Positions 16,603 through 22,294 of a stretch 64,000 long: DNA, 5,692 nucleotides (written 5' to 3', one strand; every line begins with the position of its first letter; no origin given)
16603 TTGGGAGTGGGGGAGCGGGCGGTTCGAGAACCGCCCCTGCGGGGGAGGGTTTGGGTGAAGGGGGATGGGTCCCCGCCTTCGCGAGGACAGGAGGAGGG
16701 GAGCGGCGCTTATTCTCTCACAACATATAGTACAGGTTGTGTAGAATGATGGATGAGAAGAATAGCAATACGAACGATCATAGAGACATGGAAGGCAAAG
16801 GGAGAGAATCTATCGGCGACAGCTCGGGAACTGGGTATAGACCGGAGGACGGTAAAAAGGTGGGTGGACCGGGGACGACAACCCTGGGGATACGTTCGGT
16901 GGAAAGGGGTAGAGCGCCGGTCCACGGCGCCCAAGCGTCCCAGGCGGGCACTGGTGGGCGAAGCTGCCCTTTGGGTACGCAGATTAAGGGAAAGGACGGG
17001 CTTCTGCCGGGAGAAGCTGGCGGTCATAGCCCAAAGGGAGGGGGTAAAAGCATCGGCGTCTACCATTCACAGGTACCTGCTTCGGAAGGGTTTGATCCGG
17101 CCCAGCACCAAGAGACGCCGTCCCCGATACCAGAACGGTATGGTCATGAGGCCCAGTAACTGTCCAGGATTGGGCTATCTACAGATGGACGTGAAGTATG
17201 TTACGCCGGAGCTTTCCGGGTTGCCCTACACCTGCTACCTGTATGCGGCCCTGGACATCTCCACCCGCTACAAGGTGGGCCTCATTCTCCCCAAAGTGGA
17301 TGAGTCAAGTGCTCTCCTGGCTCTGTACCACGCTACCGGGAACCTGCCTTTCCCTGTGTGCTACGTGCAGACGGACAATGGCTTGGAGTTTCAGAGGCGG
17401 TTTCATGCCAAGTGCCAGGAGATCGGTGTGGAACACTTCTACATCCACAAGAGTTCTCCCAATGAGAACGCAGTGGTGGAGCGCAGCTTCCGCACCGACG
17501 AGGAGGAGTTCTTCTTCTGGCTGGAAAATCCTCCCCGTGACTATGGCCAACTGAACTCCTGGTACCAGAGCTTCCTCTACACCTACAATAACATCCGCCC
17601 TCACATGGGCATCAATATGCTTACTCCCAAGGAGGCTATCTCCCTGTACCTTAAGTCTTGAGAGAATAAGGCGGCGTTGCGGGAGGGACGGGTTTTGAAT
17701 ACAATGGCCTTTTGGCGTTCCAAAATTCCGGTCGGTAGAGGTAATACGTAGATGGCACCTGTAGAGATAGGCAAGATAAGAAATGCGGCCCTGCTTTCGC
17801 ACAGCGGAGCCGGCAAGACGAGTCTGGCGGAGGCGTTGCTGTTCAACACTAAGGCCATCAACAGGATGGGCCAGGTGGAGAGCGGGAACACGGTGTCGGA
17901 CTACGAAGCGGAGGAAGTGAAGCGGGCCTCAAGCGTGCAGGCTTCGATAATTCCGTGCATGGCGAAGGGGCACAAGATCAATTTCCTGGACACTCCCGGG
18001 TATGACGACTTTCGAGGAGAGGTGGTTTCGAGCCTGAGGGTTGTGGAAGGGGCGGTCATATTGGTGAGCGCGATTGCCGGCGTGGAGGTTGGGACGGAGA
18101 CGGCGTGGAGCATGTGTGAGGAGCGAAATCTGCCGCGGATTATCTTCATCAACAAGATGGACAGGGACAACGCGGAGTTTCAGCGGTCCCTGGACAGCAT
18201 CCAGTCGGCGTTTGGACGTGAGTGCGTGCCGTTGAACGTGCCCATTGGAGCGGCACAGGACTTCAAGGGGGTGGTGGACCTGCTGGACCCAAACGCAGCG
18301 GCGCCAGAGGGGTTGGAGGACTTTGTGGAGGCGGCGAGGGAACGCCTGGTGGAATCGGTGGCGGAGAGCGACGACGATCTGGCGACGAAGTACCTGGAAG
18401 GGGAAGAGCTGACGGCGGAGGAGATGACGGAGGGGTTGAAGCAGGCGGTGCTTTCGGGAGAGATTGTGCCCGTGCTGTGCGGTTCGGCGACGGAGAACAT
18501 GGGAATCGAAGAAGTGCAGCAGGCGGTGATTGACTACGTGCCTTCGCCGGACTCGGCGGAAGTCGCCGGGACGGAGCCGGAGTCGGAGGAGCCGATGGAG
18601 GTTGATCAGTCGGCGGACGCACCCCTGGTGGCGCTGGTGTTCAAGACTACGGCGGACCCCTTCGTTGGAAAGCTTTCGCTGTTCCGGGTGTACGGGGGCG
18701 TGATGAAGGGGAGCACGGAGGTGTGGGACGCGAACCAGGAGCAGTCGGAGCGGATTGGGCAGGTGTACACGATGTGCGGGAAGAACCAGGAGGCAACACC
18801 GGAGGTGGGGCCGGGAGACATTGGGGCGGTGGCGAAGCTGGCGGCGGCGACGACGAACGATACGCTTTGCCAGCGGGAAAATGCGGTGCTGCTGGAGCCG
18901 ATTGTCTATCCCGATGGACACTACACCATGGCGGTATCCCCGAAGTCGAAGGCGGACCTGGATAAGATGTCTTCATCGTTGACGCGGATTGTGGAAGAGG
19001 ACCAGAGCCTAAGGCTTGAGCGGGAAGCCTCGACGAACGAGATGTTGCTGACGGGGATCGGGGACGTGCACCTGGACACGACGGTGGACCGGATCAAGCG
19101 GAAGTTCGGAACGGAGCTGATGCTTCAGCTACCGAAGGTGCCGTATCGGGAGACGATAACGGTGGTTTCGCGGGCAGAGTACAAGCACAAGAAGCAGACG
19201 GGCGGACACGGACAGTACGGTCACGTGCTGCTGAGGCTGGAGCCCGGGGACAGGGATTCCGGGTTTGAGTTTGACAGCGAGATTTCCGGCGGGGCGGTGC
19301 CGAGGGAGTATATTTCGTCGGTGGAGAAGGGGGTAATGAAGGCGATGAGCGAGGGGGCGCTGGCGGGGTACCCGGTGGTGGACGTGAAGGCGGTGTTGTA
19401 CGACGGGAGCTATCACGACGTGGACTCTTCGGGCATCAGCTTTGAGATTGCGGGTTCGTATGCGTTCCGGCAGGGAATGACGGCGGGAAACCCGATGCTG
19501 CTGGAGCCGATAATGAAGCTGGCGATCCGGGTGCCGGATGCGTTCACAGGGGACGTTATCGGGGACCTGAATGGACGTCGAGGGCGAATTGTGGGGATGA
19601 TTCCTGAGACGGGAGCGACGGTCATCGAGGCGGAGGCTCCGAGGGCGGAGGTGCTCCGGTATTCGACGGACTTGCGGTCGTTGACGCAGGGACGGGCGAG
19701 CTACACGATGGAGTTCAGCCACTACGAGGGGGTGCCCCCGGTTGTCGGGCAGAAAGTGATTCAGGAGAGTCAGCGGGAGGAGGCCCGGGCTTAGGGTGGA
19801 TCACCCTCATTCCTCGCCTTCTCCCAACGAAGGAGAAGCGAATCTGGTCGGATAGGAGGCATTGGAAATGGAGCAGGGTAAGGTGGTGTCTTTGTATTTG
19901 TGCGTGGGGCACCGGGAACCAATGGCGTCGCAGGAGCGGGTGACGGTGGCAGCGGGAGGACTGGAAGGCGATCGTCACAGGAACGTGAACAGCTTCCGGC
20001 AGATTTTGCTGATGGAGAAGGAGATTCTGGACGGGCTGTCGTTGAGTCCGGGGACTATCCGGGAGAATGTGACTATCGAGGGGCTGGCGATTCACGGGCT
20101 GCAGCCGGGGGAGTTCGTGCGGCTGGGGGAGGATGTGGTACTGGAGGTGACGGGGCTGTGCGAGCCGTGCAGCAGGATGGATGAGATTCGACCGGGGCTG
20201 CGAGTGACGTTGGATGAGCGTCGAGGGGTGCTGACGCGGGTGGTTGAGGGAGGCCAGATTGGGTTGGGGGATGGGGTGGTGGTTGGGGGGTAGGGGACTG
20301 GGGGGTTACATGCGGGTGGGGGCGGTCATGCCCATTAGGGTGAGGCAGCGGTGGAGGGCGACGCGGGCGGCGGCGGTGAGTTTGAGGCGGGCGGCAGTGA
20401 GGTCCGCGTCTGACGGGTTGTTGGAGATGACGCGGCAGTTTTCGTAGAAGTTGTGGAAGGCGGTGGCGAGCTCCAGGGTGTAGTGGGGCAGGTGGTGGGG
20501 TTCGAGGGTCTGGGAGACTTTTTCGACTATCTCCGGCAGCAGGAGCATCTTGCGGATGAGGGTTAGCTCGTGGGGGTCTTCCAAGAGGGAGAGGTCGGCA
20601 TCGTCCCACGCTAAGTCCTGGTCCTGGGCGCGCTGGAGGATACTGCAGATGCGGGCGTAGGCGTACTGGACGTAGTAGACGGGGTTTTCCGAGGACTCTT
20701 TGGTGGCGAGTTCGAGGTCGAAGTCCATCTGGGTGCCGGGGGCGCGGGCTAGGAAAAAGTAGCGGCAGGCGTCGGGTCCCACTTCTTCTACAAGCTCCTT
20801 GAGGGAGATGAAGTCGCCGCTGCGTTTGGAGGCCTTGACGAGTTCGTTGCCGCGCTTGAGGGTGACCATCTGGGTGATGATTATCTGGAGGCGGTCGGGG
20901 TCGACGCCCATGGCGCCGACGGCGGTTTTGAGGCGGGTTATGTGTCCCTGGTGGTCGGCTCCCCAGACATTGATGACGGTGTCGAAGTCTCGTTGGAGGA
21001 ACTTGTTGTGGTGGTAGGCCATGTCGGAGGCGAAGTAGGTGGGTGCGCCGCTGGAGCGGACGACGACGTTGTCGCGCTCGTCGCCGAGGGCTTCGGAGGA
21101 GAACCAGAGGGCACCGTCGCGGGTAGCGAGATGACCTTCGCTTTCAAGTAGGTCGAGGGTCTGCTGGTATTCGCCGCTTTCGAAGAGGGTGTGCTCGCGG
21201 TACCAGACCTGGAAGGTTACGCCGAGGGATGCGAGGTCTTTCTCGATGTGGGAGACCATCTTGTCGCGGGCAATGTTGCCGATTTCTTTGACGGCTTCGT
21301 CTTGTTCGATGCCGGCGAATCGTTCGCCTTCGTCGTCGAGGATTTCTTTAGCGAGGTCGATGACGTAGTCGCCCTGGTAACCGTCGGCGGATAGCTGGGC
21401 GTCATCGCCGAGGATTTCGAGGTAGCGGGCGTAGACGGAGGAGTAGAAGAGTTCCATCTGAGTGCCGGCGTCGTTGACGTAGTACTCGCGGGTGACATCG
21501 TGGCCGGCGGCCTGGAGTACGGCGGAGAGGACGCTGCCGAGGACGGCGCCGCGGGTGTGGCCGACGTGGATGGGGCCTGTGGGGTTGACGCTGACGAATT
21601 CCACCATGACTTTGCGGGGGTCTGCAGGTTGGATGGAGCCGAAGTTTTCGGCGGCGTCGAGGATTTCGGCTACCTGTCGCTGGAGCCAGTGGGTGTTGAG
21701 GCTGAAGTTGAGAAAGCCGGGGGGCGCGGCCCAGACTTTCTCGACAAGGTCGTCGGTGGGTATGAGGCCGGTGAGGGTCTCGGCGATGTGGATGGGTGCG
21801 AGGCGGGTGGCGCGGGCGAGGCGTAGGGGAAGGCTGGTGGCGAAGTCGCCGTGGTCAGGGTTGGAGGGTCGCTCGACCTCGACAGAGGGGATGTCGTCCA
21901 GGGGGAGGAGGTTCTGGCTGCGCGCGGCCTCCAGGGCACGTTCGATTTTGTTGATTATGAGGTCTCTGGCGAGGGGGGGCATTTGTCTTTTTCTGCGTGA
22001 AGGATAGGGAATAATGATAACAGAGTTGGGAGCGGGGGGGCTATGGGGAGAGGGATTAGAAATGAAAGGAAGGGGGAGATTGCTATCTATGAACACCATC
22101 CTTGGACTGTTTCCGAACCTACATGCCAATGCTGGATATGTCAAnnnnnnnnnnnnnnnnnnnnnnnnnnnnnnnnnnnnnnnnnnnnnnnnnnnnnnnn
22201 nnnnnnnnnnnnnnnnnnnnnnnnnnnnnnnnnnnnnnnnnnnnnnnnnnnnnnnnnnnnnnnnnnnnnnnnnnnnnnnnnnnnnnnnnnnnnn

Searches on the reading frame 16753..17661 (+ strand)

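Call 16: search_protein_families(library=ncbifam, proteins=[window:16753-17661:+], max_evalue=0.00001)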
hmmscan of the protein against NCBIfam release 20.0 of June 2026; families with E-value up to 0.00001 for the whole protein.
window:16753-17661:+ (302 aa): 4 families
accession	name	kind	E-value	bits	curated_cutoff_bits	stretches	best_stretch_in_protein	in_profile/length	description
NF033577.2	transpos_IS481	equivalog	1.3e-47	162.7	224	1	8-295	4-283/284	IS481 family transposase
NF033516.0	transpos_IS3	equivalog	4.4e-23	82.1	160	1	47-294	117-367/369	IS3 family transposase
NF033546.1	transpos_IS21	equivalog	3.8e-11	43.1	160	0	211-289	199-276/294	IS21 family transposase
NF033545.0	transpos_IS630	equivalog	6.1e-08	32.5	100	1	8-124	3-120/299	IS630 family transposase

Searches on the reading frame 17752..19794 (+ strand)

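Call 63: search_protein_families(library=ncbifam, proteins=[window:17752-19794:+], max_evalue=1e-20)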
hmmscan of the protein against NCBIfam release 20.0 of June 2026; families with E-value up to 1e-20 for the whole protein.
window:17752-19794:+ (680 aa): 18 families
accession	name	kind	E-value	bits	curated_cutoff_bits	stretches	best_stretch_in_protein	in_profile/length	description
NF009381.0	PRK12740.1-5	subfamily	4.1e-272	904.6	583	1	1-677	1-689/692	elongation factor G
TIGR00484.1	EF-G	equivalog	2.4e-208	693.6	659.4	1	4-673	5-689/691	elongation factor G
NF009891.0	PRK13351.1-1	equivalog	7.3e-198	659.4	597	1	4-675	4-679/681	elongation factor G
NF009377.1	PRK12740.1-1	equivalog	8.5e-182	606.2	890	1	7-669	11-698/700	elongation factor G-like protein EF-G2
NF058620.1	EFG2_Bacteroid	exception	6.3e-169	563.7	1000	2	7-499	7-508/717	elongation factor G2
NF009379.0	PRK12740.1-3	equivalog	5.4e-156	521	513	1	8-674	7-671/674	elongation factor G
NF012153.1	tet_protect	equivalog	4e-94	316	775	1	11-658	2-614/614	tetracycline resistance ribosomal protection protein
TIGR00490.1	aEF-2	equivalog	4.7e-67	226.7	738.45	2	284-474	282-474/720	elongation factor EF-2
NF000120.3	47473_otr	exception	6e-67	226.6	900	1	11-651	4-606/608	tetracycline resistance ribosomal protection protein Otr(A)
NF033148.1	tet_protect_M_W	exception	3.1e-60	204.2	1100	1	8-673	2-622/639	TetM/TetW/TetO/TetS family tetracycline resistance ribosomal protection protein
NF001964.0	PRK00741.1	equivalog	1.6e-57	195.2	473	1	5-463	8-467/529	peptide chain release factor 3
NF012155.1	tet_protect_M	exception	7.1e-50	169.9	1420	1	8-672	2-621/639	tetracycline resistance ribosomal protection protein Tet(M)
NF009892.0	PRK13351.1-3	equivalog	2.7e-49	168.2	640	1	8-649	2-605/623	elongation factor G-like protein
NF012154.0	tet_protect_Q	exception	1.3e-48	165.8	1425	1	9-653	3-606/638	tetracycline resistance ribosomal protection protein Tet(Q)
TIGR00503.1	prfC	equivalog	2e-47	161.8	466.95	1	5-459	7-462/527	peptide chain release factor 3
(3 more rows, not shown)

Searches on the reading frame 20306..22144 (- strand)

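Call 63: search_protein_families(library=ncbifam, proteins=[window:20306-22144:-], max_evalue=1e-20)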
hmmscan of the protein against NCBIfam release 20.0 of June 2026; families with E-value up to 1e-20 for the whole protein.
window:20306-22144:- (612 aa): 4 families
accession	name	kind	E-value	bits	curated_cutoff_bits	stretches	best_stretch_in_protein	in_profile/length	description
TIGR00456.1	argS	equivalog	1.4e-134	449.6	261.65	1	62-612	4-569/569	arginine--tRNA ligase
NF002447.0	PRK01611.3-4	equivalog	4.2e-65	220.4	460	2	84-405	24-344/613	arginine--tRNA ligase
NF002446.0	PRK01611.3-3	equivalog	1.7e-60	205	399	2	437-612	468-636/636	arginine--tRNA ligase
NF045898.1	ArgS_rel_codon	equivalog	2.2e-33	116.1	340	0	70-221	13-154/327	ArgS-related anticodon-binding protein NrtL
